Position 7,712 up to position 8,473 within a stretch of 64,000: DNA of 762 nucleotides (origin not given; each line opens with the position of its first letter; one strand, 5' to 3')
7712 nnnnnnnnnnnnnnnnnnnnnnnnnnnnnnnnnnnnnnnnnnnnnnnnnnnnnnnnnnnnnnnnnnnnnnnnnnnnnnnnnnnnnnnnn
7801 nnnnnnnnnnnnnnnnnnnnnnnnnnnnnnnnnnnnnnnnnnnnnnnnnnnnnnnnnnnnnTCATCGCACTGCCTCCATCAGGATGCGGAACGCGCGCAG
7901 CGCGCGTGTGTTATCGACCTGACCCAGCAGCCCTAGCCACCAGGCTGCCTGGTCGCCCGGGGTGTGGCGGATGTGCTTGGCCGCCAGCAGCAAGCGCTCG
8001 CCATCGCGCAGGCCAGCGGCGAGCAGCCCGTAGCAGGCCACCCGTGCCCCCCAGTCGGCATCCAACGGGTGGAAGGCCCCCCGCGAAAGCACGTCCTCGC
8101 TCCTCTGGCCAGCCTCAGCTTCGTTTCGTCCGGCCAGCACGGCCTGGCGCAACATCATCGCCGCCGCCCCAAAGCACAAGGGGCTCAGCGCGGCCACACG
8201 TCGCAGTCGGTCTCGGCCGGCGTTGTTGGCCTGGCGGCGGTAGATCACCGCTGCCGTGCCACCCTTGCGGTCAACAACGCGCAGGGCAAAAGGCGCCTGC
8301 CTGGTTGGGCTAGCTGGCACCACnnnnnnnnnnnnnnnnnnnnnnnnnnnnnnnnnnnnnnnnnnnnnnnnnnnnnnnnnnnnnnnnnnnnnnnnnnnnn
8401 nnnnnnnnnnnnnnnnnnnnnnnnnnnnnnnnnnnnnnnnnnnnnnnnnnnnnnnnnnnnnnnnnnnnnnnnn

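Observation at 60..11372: Translationally coupled operon of DUF499 ATPase, small ORF, DUF1156 N6-adenine methylase, PLD+SNF2 helicase and DUF3427: a BREX/DISARM-like methylation-based defence module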

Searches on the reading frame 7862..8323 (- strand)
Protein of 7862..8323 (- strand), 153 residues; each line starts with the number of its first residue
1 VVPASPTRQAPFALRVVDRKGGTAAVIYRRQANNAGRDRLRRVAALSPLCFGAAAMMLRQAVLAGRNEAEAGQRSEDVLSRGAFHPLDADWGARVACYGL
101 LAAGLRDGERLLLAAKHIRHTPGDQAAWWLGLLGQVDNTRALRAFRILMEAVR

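Call 3: search_protein_families(library=pfam, proteins=[window:7862-8323:-], max_evalue=0.01)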
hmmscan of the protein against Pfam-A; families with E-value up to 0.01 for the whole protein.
window:7862-8323:- (153 aa): 1 family
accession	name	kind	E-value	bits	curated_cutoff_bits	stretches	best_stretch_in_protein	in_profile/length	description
PF24728.1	DUF7680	-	2.4e-06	28.2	24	1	12-150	1-140/141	Domain of unknown function (DUF7680)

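Call 4: search_protein_families(library=padloc, proteins=[window:7862-8323:-], max_evalue=0.01)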
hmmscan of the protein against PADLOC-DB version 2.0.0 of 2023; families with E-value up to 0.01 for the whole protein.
window:7862-8323:- (153 aa): 0 families

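Call 6: search_protein_families(library=ncbifam, proteins=[window:7862-8323:-], max_evalue=0.01)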
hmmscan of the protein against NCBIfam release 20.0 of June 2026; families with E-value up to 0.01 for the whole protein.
window:7862-8323:- (153 aa): 0 families

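Call 15: find_encoding_contigs(protein=window:7862-8323:-, flank=10000, max_places=6)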
Protein window:7862-8323:- (153 aa): 22 contigs read that carry it; 6 places shown.
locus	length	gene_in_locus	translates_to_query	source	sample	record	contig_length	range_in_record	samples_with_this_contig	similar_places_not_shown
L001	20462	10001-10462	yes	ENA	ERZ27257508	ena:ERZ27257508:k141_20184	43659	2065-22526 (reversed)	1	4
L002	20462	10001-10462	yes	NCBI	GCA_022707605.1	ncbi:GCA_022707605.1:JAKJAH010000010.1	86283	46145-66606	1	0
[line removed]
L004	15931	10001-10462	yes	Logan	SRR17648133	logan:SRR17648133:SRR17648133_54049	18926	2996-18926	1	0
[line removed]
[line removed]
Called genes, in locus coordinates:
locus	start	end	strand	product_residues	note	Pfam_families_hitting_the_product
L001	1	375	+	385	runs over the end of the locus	PF13479:AAA_24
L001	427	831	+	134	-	-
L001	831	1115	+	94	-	-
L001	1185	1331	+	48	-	-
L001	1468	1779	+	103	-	-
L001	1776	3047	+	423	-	PF13481:AAA_25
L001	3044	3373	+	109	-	-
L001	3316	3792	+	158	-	-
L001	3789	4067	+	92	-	-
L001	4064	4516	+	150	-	-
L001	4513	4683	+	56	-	-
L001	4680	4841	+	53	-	-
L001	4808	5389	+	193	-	PF06941:NT5C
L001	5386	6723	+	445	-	-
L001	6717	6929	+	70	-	-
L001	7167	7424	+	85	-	-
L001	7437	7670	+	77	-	-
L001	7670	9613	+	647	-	PF00176:SNF2-rel_dom, PF00271:Helicase_C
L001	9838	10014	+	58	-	-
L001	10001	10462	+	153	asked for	PF24728:DUF7680 (weak)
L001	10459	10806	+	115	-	PF06634:DUF1156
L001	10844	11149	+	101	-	-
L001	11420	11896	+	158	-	-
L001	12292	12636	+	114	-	-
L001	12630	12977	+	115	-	-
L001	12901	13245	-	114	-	-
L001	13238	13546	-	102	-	-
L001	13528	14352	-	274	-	-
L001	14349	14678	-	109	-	-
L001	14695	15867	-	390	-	-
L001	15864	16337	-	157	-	-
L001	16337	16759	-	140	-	-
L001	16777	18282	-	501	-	-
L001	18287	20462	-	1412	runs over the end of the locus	?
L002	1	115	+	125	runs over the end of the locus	-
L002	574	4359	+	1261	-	PF13245:AAA_19, PF13604:AAA_30, PF01443:Viral_helicase1, PF13086:AAA_11 (weak), PF13538:UvrD_C_2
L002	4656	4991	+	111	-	-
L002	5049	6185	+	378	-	-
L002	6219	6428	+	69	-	-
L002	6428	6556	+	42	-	-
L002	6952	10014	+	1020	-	PF04465:DUF499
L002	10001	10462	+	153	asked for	PF24728:DUF7680 (weak)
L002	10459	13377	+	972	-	PF06634:DUF1156, PF01170:UPF0020 (faint), PF01555:N6_N4_Mtase (weak)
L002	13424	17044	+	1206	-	PF13091:PLDc_2 (weak), PF00176:SNF2-rel_dom, PF00271:Helicase_C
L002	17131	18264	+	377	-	PF14338:Mrr_N, PF11907:DUF3427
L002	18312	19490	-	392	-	PF13481:AAA_25, PF03796:DnaB_C (faint)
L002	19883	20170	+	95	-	PF01909:NTP_transf_2, PF18765:Polbeta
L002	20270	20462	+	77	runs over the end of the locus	PF01934:HepT-like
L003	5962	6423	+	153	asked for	PF24728:DUF7680 (weak)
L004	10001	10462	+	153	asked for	PF24728:DUF7680 (weak)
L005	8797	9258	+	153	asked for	PF24728:DUF7680 (weak)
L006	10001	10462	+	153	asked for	PF24728:DUF7680 (weak)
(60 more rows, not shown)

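Call 20: find_homologous_proteins(query=window:7862-8323:-, max_evalue=0.001)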
Query window:7862-8323:- (153 aa): 302 proteins with E <= 0.001 among 5303 candidates; the best 120 are listed.
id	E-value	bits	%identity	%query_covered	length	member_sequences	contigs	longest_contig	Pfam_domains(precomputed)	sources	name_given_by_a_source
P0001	5.0e-92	323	99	100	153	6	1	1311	PF24728.2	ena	-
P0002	6.3e-54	200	67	95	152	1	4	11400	PF24728.2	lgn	-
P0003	5.0e-53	197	68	95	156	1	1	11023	PF24728.2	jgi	-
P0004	2.1e-52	195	63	100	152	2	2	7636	PF24728.2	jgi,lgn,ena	-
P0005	1.6e-51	192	63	100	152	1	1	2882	PF24728.2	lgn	-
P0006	6.8e-51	190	65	95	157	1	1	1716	PF24728.2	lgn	-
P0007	1.7e-50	189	65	97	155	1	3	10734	-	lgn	-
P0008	7.7e-50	187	62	97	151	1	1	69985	PF24728.2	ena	-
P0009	8.4e-50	187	61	97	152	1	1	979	PF24728.2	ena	-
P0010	4.9e-49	184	62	95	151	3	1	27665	PF24728.2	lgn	-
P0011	5.5e-49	184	62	95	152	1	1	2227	-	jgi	-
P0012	6.4e-49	184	63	99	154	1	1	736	PF24728.2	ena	-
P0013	6.4e-49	184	64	95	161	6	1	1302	PF24728.2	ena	-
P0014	1.9e-48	182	63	97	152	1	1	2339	-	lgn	-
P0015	2.3e-48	182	60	95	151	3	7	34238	PF24728.2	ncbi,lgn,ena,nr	ncbi:MAG TPA: hypothetical protein VFB38_03225 [Chthonomonadaceae bacterium]|nr:hypothetical protein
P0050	7.1e-44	167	54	97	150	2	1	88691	PF24728.2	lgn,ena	-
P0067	2.1e-42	163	52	95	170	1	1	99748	PF24728.2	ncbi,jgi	-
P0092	4.4e-40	155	53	97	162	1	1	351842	PF24728.2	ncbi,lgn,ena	-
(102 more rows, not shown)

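Call 21: find_encoding_contigs(protein=P0092, flank=10000, max_places=1)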
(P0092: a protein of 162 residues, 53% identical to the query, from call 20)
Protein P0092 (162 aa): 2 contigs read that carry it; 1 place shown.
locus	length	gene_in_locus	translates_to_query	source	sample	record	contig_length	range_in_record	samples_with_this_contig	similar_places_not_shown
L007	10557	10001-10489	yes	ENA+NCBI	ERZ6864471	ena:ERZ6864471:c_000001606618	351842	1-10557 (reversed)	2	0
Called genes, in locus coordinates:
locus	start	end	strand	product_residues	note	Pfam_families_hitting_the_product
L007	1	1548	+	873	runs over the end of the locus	PF01624:MutS_I, PF05188:MutS_II, PF05192:MutS_III, PF05190:MutS_IV, PF00488:MutS_V, PF27441:MutS_C (weak)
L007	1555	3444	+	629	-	PF02518:HATPase_c, PF13589:HATPase_c_3, PF01119:DNA_mis_repair, PF08676:MutL_C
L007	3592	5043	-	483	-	PF00089:Trypsin, PF13365:Trypsin_2, PF00595:PDZ (weak), PF13180:PDZ_2, PF17820:PDZ_6, PF00595:PDZ, PF13180:PDZ_2, PF17820:PDZ_6, +1 more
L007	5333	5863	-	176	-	PF13490:zf-HC2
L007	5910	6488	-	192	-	PF04542:Sigma70_r2, PF08281:Sigma70_r4_2, PF04545:Sigma70_r4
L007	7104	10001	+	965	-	PF04465:DUF499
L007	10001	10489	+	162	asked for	PF24728:DUF7680 (weak)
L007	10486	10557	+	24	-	?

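Call 22: find_encoding_contigs(protein=P0067, flank=10000, max_places=1)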
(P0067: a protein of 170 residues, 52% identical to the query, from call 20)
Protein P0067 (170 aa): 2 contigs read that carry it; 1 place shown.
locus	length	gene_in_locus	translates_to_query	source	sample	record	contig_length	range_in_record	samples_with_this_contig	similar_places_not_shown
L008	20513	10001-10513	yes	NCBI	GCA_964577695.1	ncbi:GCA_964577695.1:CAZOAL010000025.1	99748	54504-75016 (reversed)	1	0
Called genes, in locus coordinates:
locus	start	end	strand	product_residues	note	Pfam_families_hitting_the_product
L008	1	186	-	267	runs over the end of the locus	PF00196:GerE (faint), PF04545:Sigma70_r4, PF08281:Sigma70_r4_2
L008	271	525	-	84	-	-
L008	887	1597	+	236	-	-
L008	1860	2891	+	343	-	PF14501:HATPase_c_5 (faint), PF00512:HisKA, PF02518:HATPase_c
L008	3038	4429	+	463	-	PF00072:Response_reg, PF00158:Sigma54_activat, PF14532:Sigma54_activ_2, PF01078:Mg_chelatase (faint), PF07728:AAA_5, PF25601:AAA_lid_14, PF02954:HTH_8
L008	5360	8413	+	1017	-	PF04465:DUF499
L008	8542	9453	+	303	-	-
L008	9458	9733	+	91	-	-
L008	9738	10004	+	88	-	-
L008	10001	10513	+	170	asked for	PF24728:DUF7680 (weak)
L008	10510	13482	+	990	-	PF06634:DUF1156, PF01170:UPF0020 (faint)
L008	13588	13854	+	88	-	-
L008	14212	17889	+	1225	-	PF13091:PLDc_2 (faint), PF00176:SNF2-rel_dom, PF00271:Helicase_C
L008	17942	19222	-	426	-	PF02844:GARS_N, PF01071:GARS_A, PF02843:GARS_C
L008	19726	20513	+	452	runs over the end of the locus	PF00291:PALP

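Call 23: find_encoding_contigs(protein=P0050, flank=10000, max_places=1)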
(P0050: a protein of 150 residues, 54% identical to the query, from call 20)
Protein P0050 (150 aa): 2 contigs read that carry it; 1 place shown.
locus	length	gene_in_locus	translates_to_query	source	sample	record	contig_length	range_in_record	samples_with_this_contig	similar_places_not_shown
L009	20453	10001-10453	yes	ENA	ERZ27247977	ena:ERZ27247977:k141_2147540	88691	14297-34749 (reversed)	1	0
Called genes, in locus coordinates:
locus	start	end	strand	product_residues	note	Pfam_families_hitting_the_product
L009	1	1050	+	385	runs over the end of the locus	PF04313:HSDR_N, PF22679:T1R_D3-like (weak)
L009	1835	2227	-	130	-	-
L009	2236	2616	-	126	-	-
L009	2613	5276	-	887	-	PF12965:DUF3854 (weak), PF08706:D5_N, PF19263:DUF5906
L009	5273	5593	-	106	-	-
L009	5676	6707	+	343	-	-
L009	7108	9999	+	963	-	PF04465:DUF499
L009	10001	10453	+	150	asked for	PF24728:DUF7680 (faint)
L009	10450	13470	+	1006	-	PF06634:DUF1156, PF01170:UPF0020 (faint), PF01555:N6_N4_Mtase (faint)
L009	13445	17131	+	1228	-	PF00176:SNF2-rel_dom, PF00271:Helicase_C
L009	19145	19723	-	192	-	-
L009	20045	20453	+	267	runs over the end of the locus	PF04851:ResIII (weak), PF00176:SNF2-rel_dom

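Call 24: find_encoding_contigs(protein=P0008, flank=10000, max_places=1)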
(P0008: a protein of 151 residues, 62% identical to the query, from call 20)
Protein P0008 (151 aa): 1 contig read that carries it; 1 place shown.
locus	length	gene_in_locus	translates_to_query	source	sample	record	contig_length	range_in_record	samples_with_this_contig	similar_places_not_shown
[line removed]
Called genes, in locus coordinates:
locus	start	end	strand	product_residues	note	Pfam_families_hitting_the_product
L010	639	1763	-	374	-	PF02746:MR_MLE_N, PF13378:MR_MLE_C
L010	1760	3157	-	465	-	PF13378:MR_MLE_C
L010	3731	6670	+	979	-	PF04465:DUF499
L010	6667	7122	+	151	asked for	PF24728:DUF7680 (weak)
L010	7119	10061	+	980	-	PF06634:DUF1156, PF01170:UPF0020 (faint)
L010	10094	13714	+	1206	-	PF00176:SNF2-rel_dom, PF00271:Helicase_C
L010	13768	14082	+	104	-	-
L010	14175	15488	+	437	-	PF22244:GCE_fung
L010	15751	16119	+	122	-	-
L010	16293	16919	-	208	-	PF05685:Uma2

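Call 32: search_protein_families(library=phrogs, proteins=[window:7862-8323:-, L001:7670-9613:+, L001:1776-3047:+, L001:5386-6723:+, L001:16777-18282:-, L001:14695-15867:-, L001:13528-14352:-, L001:15864-16337:-, L001:10459-10806:+], max_evalue=0.001)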
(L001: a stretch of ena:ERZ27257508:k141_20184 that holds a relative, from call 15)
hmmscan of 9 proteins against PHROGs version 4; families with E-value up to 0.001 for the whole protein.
window:7862-8323:- (153 aa): 0 families

L001:7670-9613:+ (647 aa): 8 families
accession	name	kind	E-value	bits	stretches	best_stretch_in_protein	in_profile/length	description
phrog_62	-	DNA, RNA and nucleotide metabolism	1.8e-109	368.2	1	145-631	674-1140/1881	DNA helicase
phrog_29996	-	unknown function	1.5e-32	113.6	2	519-641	1059-1181/1189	-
phrog_23807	-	unknown function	1.3e-11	44.1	2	124-354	72-322/1053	-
phrog_1685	-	unknown function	1.4e-09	36.7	1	532-621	1457-1546/2278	-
phrog_11801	-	other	5.5e-09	34.7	1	190-257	865-936/2269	DNA methyltransferase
phrog_16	-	DNA, RNA and nucleotide metabolism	4.2e-06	26.2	1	191-356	272-431/986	DNA helicase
phrog_21391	-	DNA, RNA and nucleotide metabolism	0.00011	20.4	0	523-594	1391-1460/2021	DNA helicase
phrog_11354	-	unknown function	0.00013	22.6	1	545-618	25-99/116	-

L001:1776-3047:+ (423 aa): 5 families
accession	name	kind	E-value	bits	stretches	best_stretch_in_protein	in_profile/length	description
phrog_906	-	DNA, RNA and nucleotide metabolism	2.2e-15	57.5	1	113-351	513-759/872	DNA polymerase/primase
phrog_19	-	DNA, RNA and nucleotide metabolism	3.7e-06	27.1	1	130-214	356-425/621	DnaB-like replicative helicase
phrog_3123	-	unknown function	6.3e-06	26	1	114-287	328-526/583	-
phrog_1123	-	unknown function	4e-05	24.4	1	364-408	31-78/112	-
phrog_239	-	DNA, RNA and nucleotide metabolism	0.0007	19.6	0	111-296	343-552/801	DNA primase/helicase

L001:5386-6723:+ (445 aa): 0 families

L001:16777-18282:- (501 aa): 1 family
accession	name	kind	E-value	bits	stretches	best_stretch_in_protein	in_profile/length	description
phrog_1887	-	tail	5.9e-07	29.8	1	91-241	386-539/670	tail protein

L001:14695-15867:- (390 aa): 0 families

L001:13528-14352:- (274 aa): 0 families

L001:15864-16337:- (157 aa): 1 family
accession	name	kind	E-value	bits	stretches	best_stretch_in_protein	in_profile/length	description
phrog_27064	-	unknown function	2.3e-12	47.9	1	27-147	124-245/249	-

L001:10459-10806:+ (115 aa): 1 family
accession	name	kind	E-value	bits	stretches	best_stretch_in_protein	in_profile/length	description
phrog_10183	-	other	2.8e-05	23.5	1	5-47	11-53/889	DNA methyltransferase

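Call 34: find_related_loci(query=window:7862-8320:-, collection=viral_contigs, flank=10000)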
Query window:7862-8320:- (152 aa) in viral_contigs; peptide patterns used: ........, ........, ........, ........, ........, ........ (x = any residue, [..] = any of these).
14 stretches matched a pattern; 3 encode a relative of the query (tblastn E <= 1e-3); 3 distinct loci.
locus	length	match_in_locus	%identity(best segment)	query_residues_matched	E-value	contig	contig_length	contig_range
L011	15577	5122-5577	99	1-152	1e-97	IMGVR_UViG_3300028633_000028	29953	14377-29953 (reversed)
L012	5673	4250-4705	99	1-152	1e-97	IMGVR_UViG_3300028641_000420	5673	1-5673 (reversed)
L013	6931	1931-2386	99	1-152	1e-97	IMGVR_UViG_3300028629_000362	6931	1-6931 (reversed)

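Call 39: find_related_loci(query=A1, collection=viral_contigs, flank=8000)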
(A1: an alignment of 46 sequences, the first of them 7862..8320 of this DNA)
Query A1 (152 aa) in viral_contigs; peptide patterns used: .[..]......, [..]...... (x = any residue, [..] = any of these).
57 stretches matched a pattern; 4 encode a relative of the query (tblastn E <= 1e-3); 4 distinct loci.
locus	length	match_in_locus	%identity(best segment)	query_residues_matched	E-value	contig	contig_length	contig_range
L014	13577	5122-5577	99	1-152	1e-97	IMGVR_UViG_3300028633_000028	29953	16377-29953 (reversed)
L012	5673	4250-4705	99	1-152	1e-97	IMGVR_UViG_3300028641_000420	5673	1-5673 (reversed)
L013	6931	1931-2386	99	1-152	1e-97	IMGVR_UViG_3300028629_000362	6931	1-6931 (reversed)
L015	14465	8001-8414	56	7-151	6e-44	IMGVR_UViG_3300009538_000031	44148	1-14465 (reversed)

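Call 45: predict_structure(alignment_id=A1)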
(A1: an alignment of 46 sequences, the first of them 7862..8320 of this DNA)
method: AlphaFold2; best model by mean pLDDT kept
length: 152 residues; sequences in the alignment: 46
mean_pLDDT: 90.4   pTM: 0.85
mean pLDDT of the five models: 90.4, 90.2, 89.9, 88.2, 88.0
residues with pLDDT >= 90: 115; 70-90: 25; 50-70: 10; < 50: 2
segments of 3 or more residues with pLDDT < 50: none
pLDDT, mean of each block of 10 residues (from residue 1): 73 96 97 89 97 96 81 76 95 97 92 95 96 93 89 57
secondary structure, 60 per line:
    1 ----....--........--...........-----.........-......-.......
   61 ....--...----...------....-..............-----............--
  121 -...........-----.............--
elements in order: H5-8 E11-18 E21-31 E37-45 H47-52 H54-64 E83-86 H88-101 H107-118 H122-132 H138-150

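Call 72: find_related_loci(query=A1, collection=genome_contigs, flank=10000)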
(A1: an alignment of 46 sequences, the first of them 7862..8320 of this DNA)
Query A1 (152 aa) in genome_contigs; peptide patterns used: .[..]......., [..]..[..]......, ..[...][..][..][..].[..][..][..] (x = any residue, [..] = any of these).
172 stretches matched a pattern; 64 encode a relative of the query (tblastn E <= 1e-3); 64 distinct loci.
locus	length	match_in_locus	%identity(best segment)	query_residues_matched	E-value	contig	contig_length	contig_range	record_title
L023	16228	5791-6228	60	7-151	8e-52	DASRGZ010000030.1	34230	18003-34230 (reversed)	MAG TPA_asm: Chthonomonadaceae bacterium isolate SMAG_U10071 k141_2322846, whole genome shotgun sequence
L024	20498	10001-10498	52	7-152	3e-49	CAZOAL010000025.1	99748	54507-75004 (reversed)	MAG TPA_asm: uncultured bacterium isolate SRP119689_co1_304 genome assembly, contig: NODE_179_length_99748_cov_26.607335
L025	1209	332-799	57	2-151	8e-51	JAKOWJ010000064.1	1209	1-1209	MAG: Pseudomonadota bacterium isolate JPNG_maxbin.109 k201_448559, whole genome shotgun sequence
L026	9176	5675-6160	55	6-151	2e-47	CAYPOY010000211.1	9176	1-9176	MAG TPA_asm: uncultured Anaerolineales bacterium isolate SRP214966_co5_314 genome assembly, contig: NODE_7659_length_917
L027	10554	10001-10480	53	4-151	4e-47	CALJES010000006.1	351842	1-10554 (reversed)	MAG: uncultured bacterium isolate S1_Bin_METABAT__45_1 genome assembly, contig: c_000001606618, whole genome shotgun seq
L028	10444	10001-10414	63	7-152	1e-46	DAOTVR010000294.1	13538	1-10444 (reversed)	MAG TPA_asm: Anaerolineae bacterium isolate H111_70 k127_740375, whole genome shotgun sequence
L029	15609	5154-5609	54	7-151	1e-45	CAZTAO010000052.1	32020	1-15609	MAG TPA_asm: uncultured bacterium isolate SRP272421_co2_808 genome assembly, contig: NODE_3062_length_32020_cov_7.786735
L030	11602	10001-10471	51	4-151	2e-42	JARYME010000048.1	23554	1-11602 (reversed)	MAG: Armatimonadota bacterium isolate A05DMB-I-24 NODE_48_length_23554_cov_4.253269, whole genome shotgun sequence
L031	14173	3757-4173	52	7-152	4e-42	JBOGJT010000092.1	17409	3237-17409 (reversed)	MAG: Terriglobia bacterium isolate TC-S_metawrap_bin.63 k127_3055517, whole genome shotgun sequence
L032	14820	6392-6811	56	6-152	2e-42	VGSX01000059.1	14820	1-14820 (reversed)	MAG: Deltaproteobacteria bacterium isolate K_DeepCast_300m_m2_247 K_DeepCast_300m_m2_247_Ga0194111_10005313, whole genom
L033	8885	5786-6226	54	2-152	5e-42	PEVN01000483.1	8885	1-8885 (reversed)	MAG: Armatimonadetes bacterium CG06_land_8_20_14_3_00_66_21 CG06_land_8_20_14_3.00_150_scaffold_4933_c, whole genome sho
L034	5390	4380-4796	55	7-152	4e-42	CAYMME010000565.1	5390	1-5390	MAG TPA_asm: uncultured Planctomycetales bacterium isolate binchicken_co65_34 genome assembly, contig: NODE_53037_length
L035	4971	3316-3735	51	6-152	5e-42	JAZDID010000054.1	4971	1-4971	MAG: Nanoarchaeota archaeon isolate MEGAHIT-group-0.384 k141_20571637, whole genome shotgun sequence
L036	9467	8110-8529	51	6-152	3e-41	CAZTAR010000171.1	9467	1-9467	MAG TPA_asm: uncultured Planctomycetaceae bacterium isolate binchicken_co86_159 genome assembly, contig: NODE_2934_lengt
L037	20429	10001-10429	52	2-151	5e-41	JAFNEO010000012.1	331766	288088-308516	MAG: Candidatus Aminicenantes bacterium isolate bin_1 PROKKA_contig000012, whole genome shotgun sequence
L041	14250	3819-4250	52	2-152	3e-40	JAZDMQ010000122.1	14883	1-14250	MAG: bacterium isolate MEGAHIT-group-0.667 k141_1457723, whole genome shotgun sequence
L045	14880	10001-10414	52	11-151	5e-39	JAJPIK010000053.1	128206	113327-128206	MAG: Chloroflexota bacterium isolate Centralia_MAG_325 k107_8938857, whole genome shotgun sequence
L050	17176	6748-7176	50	6-152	1e-38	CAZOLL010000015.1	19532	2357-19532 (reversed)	MAG TPA_asm: uncultured Phycisphaeraceae bacterium isolate binchicken_co118_14 genome assembly, contig: NODE_2829_length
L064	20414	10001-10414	51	7-152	2e-35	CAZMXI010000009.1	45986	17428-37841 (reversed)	MAG TPA_asm: uncultured Tepidisphaeraceae bacterium isolate SRP192927_co7_621 genome assembly, contig: NODE_1105_length_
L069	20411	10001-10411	47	7-152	5e-35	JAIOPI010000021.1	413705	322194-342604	MAG: Lentisphaerae bacterium isolate LakeFargette_0920_ALND_MAG_66_32 LacPavin_0920_ALND_scaffold_636045, whole genome s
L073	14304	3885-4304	51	7-152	5e-33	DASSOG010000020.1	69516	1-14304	MAG TPA_asm: Gemmatimonadaceae bacterium isolate SMAG_U1246 k141_1419039, whole genome shotgun sequence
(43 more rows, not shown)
